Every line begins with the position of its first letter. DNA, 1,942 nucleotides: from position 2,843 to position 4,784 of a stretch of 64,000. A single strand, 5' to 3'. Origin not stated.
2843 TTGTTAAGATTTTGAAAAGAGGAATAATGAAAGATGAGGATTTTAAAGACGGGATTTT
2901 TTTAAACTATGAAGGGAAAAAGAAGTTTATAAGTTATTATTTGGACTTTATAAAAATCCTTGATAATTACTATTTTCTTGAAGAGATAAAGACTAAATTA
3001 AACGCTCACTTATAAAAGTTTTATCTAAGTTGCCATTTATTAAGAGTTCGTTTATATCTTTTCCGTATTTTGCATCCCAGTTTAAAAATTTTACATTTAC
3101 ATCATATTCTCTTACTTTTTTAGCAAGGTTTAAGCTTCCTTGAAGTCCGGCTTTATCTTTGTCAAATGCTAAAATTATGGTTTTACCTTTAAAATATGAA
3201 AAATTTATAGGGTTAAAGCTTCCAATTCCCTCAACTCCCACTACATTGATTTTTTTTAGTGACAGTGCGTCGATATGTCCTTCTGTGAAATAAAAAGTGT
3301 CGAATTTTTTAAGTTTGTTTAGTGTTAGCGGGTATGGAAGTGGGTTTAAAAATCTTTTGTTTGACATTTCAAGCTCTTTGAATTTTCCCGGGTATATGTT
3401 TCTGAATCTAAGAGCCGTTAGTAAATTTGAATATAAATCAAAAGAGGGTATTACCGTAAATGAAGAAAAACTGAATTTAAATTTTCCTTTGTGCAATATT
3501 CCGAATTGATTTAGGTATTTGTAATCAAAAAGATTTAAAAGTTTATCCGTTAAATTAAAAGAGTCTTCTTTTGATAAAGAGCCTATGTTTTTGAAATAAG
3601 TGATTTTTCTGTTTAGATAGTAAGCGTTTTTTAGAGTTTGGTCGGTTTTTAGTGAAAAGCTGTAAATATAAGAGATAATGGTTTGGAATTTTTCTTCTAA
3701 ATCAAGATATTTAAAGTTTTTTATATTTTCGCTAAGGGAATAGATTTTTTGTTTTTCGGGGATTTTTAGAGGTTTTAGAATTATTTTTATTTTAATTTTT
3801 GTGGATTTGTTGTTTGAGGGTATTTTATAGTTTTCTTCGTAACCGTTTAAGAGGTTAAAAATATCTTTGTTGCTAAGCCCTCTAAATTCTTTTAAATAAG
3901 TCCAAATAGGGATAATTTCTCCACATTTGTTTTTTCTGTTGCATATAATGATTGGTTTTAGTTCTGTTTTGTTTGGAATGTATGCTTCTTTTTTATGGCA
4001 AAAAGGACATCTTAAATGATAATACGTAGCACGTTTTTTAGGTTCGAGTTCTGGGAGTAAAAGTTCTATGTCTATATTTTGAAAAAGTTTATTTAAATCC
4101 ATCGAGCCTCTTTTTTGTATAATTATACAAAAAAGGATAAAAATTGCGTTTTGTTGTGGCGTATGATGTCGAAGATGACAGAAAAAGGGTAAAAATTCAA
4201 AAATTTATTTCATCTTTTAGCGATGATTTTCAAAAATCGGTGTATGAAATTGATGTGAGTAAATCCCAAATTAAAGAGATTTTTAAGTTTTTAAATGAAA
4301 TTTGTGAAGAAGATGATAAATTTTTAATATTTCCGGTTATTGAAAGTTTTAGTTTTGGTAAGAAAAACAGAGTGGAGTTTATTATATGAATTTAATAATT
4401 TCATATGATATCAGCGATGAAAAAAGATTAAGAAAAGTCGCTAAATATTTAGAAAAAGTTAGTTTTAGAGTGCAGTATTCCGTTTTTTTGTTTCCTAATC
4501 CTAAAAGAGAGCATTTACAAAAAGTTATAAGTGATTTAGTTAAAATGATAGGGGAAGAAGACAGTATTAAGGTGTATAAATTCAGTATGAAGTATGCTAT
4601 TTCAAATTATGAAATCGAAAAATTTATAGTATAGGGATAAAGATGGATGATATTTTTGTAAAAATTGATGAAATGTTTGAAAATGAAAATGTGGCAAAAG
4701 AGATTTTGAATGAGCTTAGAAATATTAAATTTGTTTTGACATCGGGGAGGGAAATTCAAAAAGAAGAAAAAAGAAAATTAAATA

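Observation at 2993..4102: DnaG-like zinc-finger/TOPRIM gene wedged, inverted, between cas1 and the cas2 pair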

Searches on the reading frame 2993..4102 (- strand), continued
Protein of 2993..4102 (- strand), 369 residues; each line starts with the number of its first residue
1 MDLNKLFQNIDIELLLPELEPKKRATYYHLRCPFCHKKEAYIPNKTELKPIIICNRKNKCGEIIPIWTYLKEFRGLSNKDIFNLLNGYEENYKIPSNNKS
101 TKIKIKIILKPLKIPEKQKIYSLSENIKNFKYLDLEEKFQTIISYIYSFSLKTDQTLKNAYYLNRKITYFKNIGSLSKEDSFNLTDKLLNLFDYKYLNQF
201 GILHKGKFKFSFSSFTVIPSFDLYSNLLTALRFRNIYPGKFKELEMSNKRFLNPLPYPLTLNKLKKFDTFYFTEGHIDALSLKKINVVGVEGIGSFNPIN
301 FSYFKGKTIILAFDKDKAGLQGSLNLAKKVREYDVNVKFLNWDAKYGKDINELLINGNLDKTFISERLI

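Call 54: find_homologous_proteins(query=P0032, max_evalue=1e-10)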
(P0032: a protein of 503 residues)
Query P0032 (503 aa): 66 proteins with E <= 1e-10 among 8000 candidates.
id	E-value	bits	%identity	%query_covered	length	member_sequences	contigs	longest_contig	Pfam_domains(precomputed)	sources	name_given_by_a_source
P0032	0.0e+0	1132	100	100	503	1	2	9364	PF13155.13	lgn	-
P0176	4.6e-140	486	48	95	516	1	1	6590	PF13155.13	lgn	-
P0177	1.4e-138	481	48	95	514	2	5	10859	PF13155.13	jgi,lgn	-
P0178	1.1e-115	405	45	92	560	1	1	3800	-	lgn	-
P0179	1.1e-114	402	47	86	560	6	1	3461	-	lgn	-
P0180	2.1e-114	401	46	86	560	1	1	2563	-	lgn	-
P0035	2.2e-110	388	45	86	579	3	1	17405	-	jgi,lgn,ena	-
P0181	4.1e-107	377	44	95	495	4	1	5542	PF13155.13,PF13662.13,PF13362.13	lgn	-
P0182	1.3e-106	376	44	87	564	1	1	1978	-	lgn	-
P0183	1.7e-106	375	45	87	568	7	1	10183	-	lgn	-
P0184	6.8e-106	373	44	95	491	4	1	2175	-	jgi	jgi:DNA primase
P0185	2.9e-105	371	42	87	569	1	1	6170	-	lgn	-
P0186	3.0e-105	371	43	95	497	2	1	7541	-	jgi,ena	-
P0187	1.5e-104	369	42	87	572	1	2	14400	-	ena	-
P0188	1.2e-103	366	41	95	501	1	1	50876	PF13155.13,PF13662.13,PF13362.13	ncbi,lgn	-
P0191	6.3e-102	360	44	87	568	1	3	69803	-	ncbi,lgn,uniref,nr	ncbi:hypothetical protein [Poseidonibacter ostreae]|uniref:Uncharacterized protein n=1 Tax=Poseidoni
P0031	3.4e-92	328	40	86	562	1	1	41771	-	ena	-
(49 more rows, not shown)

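Call 55: find_encoding_contigs(protein=P0191, flank=7000, max_places=1)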
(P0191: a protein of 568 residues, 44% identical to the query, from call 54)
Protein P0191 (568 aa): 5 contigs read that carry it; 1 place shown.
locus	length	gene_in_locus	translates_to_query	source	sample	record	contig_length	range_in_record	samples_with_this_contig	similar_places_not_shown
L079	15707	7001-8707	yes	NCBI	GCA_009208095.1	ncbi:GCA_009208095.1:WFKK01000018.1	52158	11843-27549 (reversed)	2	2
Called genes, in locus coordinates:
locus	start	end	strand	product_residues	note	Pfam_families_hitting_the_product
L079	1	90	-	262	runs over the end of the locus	-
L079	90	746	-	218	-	-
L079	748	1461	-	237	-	-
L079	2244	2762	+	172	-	-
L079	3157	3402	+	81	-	-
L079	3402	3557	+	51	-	-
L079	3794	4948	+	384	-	PF03837:RecT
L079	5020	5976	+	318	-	-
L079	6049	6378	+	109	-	-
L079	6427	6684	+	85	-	-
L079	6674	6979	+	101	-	-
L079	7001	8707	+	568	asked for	-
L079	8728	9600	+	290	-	PF01555:N6_N4_Mtase (faint)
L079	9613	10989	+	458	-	-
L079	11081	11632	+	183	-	-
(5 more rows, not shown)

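Call 56: find_encoding_contigs(protein=P0188, flank=7000, max_places=1)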
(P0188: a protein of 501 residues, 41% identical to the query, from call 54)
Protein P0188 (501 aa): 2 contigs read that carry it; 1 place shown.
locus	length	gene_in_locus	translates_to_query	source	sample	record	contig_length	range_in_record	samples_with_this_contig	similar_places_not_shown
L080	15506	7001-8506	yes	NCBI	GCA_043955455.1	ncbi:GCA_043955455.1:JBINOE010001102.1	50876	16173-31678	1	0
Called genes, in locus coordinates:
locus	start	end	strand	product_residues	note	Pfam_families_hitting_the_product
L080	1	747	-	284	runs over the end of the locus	PF02374:ArsA_ATPase (weak), PF06564:CBP_BcsQ (faint), PF09140:MipZ, PF10609:ParA, PF13614:AAA_31, PF01656:CbiA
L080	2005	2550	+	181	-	-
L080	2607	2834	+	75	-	PF05406:WGR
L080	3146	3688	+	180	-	-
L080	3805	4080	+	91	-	-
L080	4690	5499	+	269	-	PF09588:YqaJ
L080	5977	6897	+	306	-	PF03837:RecT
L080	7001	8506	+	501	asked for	PF13155:Toprim_2, PF13362:Toprim_3 (weak), PF13662:Toprim_4 (faint)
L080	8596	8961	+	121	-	-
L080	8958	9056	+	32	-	-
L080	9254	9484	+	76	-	-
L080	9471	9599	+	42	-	-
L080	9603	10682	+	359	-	PF00712:DNA_pol3_beta (weak), PF02767:DNA_pol3_beta_2, PF02768:DNA_pol3_beta_3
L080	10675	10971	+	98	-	-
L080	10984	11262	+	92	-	-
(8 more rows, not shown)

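Call 57: find_encoding_contigs(protein=P0031, flank=7000, max_places=1)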
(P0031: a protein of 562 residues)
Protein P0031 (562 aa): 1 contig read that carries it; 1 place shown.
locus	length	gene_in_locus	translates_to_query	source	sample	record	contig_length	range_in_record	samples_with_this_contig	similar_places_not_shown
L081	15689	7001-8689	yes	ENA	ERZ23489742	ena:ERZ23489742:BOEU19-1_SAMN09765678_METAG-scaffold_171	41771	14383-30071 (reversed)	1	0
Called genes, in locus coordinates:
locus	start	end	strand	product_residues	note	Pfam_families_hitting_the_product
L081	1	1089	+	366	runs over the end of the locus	-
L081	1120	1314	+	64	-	-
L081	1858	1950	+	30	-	-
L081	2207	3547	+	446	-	PF12705:PDDEXK_1 (faint)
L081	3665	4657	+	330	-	-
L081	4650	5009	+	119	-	-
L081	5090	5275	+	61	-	-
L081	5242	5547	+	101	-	-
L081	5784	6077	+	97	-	-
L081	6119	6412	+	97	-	-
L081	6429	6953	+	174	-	PF00436:SSB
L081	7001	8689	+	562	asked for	-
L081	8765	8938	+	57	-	-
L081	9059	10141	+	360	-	PF00712:DNA_pol3_beta (weak), PF02767:DNA_pol3_beta_2, PF02768:DNA_pol3_beta_3 (weak)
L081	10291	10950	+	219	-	-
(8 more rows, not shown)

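Call 67: search_protein_families(library=padloc, proteins=[window:2993-4102:-, L021:1224-3206:+, L021:3218-4393:+], max_evalue=0.01)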
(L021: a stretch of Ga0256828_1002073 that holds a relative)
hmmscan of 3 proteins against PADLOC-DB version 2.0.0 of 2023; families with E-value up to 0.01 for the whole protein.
window:2993-4102:- (369 aa): 2 families
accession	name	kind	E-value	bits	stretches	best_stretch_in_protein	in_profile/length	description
PDLC03800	RTasDnaG-like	-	7.9e-09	32.8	1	162-358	183-376/550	DRT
PDLC03767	RT_UG29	-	0.0014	14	1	308-354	313-359/2280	DRT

L021:1224-3206:+ (660 aa): 13 families
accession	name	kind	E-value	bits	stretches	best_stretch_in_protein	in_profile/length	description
PDLC04472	PDC-M16A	-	2.5e-225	748.9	1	5-657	215-924/930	-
PDLC04475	PDC-M16A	-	5.3e-202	671.2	1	6-657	10-715/721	-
PDLC04476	PDC-M16A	-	3.3e-172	572.4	1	6-653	3-681/691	-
PDLC04474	PDC-M16A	-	5.4e-97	324.2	1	7-650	215-906/917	-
PDLC04469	PDC-M16A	-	2.9e-45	152.8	1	6-637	213-871/892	-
PDLC04470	PDC-M16A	-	4.7e-41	138.8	1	7-478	211-689/895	-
PDLC01734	typeIV_RecD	-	3.2e-33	113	2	7-308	339-605/763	RecD_0_IVD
PDLC05064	PDC-S68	-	3.7e-27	92.5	1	26-526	698-1161/1273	-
PDLC04471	PDC-M16A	-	1.7e-26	91.3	1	24-618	18-642/687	-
PDLC05066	PDC-S68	-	2.1e-25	87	2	8-218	579-765/1202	-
PDLC05065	PDC-S68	-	2e-23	80.2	2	12-212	604-783/1221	-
PDLC04473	PDC-M16A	-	1.2e-19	68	2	402-479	444-525/735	-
PDLC01148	RecD_like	-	3e-19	66.8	2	25-308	325-569/719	RecD/Tra ATPase fused to N-terminal HHH domain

L021:3218-4393:+ (391 aa): 2 families
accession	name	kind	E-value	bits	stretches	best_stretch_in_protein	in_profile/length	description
PDLC01170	TPR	-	1.1e-38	131.5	1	72-368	40-330/368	TPR repeats containing protein fused to cold shock-like domain (OB-fold)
PDLC04482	PDC-M16B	-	1.7e-06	25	1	94-310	68-297/555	-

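Call 75: find_encoding_contigs(protein=P0009, flank=8000, max_places=1)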
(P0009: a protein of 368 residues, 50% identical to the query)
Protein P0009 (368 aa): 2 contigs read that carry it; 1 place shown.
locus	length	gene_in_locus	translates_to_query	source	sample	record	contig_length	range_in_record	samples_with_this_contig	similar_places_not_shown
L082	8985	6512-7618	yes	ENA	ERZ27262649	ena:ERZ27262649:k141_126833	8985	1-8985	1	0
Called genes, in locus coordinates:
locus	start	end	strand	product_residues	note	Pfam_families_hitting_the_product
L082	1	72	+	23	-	?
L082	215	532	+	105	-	-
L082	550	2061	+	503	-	PF00004:AAA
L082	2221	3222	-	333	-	PF13280:WYL (faint), PF25583:WCX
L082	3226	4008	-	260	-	PF03690:MYG1_exonuc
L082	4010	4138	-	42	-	-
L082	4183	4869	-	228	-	PF01661:Macro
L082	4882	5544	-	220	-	PF14487:DarT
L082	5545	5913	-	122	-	-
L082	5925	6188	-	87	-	PF09827:CRISPR_Cas2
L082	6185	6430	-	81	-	PF09827:CRISPR_Cas2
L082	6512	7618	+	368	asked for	PF13155:Toprim_2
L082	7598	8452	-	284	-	PF01867:Cas_Cas1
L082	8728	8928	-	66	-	-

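Call 76: find_encoding_contigs(protein=P0020, flank=8000, max_places=2)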
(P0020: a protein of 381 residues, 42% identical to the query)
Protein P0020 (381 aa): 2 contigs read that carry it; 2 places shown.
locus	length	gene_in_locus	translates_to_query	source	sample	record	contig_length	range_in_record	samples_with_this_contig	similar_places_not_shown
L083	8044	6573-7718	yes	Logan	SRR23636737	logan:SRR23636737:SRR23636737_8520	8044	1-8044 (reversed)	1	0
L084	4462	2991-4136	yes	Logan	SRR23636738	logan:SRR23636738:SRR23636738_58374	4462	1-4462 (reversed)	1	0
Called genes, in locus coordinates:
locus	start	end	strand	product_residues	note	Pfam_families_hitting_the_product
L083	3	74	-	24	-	?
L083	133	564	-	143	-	-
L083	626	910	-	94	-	-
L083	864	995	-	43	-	PF13476:AAA_23 (weak)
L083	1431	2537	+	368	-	PF12775:AAA_7, PF00004:AAA, PF07724:AAA_2, PF07728:AAA_5 (faint)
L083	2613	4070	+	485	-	PF12799:LRR_4 (faint), PF25019:LRR_R13L1-DRL21 (faint), PF23286:LRR_13 (weak), PF23598:LRR_14, PF13855:LRR_8, PF23598:LRR_14 (weak)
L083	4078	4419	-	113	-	-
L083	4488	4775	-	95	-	PF09827:CRISPR_Cas2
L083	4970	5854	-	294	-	PF01867:Cas_Cas1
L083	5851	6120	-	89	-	PF09827:CRISPR_Cas2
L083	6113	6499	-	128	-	-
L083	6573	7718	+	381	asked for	PF13155:Toprim_2, PF13362:Toprim_3 (weak)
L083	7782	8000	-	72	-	-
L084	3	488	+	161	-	?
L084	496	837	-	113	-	-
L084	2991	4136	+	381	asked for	PF13155:Toprim_2, PF13362:Toprim_3 (weak)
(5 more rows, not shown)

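Call 77: find_encoding_contigs(protein=P0026, flank=8000, max_places=2)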
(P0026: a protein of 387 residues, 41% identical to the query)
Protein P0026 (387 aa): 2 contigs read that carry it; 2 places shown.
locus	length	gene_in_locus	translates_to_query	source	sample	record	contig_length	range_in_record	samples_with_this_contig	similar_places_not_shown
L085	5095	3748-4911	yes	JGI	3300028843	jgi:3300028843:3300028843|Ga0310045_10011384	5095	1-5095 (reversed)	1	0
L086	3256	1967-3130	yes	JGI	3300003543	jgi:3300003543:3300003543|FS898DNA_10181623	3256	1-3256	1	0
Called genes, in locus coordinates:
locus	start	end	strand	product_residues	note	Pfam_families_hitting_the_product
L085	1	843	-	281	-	?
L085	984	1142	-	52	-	-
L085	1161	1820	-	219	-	PF01966:HD (weak)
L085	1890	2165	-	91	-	PF09827:CRISPR_Cas2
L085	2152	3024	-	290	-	PF01867:Cas_Cas1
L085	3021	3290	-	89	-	PF09827:CRISPR_Cas2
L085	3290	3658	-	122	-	-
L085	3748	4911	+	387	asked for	PF13155:Toprim_2, PF13362:Toprim_3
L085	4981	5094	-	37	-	?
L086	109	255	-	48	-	-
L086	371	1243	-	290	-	PF01867:Cas_Cas1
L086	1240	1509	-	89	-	PF09827:CRISPR_Cas2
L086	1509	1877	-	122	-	-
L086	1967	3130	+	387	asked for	PF13155:Toprim_2, PF13362:Toprim_3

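Call 83: find_encoding_contigs(protein=P0003, flank=5000, max_places=1)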
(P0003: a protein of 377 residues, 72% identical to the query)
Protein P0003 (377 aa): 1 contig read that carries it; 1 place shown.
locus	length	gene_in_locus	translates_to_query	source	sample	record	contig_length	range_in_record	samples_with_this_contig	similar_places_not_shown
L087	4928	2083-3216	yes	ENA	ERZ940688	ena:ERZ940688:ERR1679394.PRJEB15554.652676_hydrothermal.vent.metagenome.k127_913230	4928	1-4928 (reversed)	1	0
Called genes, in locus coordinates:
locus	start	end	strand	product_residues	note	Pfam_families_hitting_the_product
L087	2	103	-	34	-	?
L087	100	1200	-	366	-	PF23400:CARF_Card1 (weak)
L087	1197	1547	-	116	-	-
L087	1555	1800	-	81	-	PF09827:CRISPR_Cas2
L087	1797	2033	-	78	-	PF09827:CRISPR_Cas2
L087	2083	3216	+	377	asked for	PF13155:Toprim_2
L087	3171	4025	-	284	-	PF01867:Cas_Cas1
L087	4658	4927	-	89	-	?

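Call 84: find_encoding_contigs(protein=P0008, flank=5000, max_places=1)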
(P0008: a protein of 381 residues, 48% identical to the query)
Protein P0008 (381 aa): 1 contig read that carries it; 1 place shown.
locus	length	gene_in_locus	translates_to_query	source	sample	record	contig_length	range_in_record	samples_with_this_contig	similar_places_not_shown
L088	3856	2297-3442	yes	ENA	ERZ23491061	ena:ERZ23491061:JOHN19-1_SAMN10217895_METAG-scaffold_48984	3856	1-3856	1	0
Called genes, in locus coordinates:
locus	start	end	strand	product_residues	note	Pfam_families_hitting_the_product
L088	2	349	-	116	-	?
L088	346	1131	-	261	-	PF03690:MYG1_exonuc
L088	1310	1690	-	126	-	-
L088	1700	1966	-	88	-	PF09827:CRISPR_Cas2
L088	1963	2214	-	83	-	PF09827:CRISPR_Cas2 (weak)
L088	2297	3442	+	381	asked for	PF13155:Toprim_2, PF13362:Toprim_3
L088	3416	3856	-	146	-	?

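Call 85: find_encoding_contigs(protein=P0011, flank=5000, max_places=1)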
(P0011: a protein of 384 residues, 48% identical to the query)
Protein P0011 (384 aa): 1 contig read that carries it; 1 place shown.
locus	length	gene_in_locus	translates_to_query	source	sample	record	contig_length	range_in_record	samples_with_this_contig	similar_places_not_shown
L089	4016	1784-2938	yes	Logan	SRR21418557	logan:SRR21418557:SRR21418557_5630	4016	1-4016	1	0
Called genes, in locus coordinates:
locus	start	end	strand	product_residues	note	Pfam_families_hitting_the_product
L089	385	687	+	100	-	-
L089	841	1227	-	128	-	-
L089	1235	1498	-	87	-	PF09827:CRISPR_Cas2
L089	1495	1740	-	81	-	PF09827:CRISPR_Cas2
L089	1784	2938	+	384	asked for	PF13362:Toprim_3 (weak), PF13155:Toprim_2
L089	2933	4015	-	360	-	?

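Call 86: find_encoding_contigs(protein=P0010, flank=5000, max_places=1)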
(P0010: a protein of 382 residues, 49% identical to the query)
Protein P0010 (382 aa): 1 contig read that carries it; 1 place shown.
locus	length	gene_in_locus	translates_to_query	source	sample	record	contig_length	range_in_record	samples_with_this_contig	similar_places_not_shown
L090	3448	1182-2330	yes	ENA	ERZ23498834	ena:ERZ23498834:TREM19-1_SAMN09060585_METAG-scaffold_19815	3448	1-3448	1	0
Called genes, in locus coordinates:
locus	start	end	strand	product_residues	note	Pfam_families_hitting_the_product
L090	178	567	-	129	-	-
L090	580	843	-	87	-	PF09827:CRISPR_Cas2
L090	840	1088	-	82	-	PF09827:CRISPR_Cas2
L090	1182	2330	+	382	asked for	PF13155:Toprim_2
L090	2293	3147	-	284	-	PF01867:Cas_Cas1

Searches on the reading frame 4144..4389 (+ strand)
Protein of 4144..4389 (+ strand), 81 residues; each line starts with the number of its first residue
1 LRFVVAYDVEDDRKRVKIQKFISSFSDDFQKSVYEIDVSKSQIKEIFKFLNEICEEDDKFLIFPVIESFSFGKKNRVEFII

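Call 3: search_protein_families(library=pfam, proteins=[window:4144-4389:+], max_evalue=0.1)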
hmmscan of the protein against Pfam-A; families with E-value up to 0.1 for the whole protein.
window:4144-4389:+ (81 aa): 2 families
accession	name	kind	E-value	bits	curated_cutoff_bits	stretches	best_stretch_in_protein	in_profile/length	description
PF09827.14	CRISPR_Cas2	-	5.5e-13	49.3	23.8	1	1-65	1-66/74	CRISPR associated protein Cas2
PF22095.1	BT_3535-like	-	0.0031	17.9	27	1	28-76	31-79/182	BT_3535-like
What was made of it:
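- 4144..4389 (+): cas2a, first of two tandem cas2 genes. Pfam CRISPR_Cas2 5.5e-13 (call 3).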

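Call 6: search_protein_families(library=ncbifam, proteins=[window:4144-4389:+], max_evalue=0.1)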
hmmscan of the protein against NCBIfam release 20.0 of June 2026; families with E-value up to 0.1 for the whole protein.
window:4144-4389:+ (81 aa): 1 family
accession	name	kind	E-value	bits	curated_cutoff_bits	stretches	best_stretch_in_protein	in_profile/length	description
TIGR01573.1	cas2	equivalog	1.2e-08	35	24.5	1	1-67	1-72/96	CRISPR-associated endonuclease Cas2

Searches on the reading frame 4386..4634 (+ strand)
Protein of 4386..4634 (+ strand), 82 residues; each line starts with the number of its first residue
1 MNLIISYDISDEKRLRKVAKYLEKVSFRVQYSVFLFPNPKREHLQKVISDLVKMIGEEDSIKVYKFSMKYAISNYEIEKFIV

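Call 3: search_protein_families(library=pfam, proteins=[window:4386-4634:+], max_evalue=0.1)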
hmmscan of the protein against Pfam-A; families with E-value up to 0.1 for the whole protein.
window:4386-4634:+ (82 aa): 1 family
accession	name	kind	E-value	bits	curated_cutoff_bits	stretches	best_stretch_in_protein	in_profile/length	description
PF09827.14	CRISPR_Cas2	-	5e-17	62.3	23.8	1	1-69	1-69/74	CRISPR associated protein Cas2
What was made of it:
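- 4386..4634 (+): cas2b, second tandem cas2 gene. Pfam CRISPR_Cas2 5e-17 (call 3).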

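Call 6: search_protein_families(library=ncbifam, proteins=[window:4386-4634:+], max_evalue=0.1)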
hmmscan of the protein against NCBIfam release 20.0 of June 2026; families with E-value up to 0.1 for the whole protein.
window:4386-4634:+ (82 aa): 1 family
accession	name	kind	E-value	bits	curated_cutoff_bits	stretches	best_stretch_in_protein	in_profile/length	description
TIGR01573.1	cas2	equivalog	4.7e-14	52.4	24.5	1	1-72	1-76/96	CRISPR-associated endonuclease Cas2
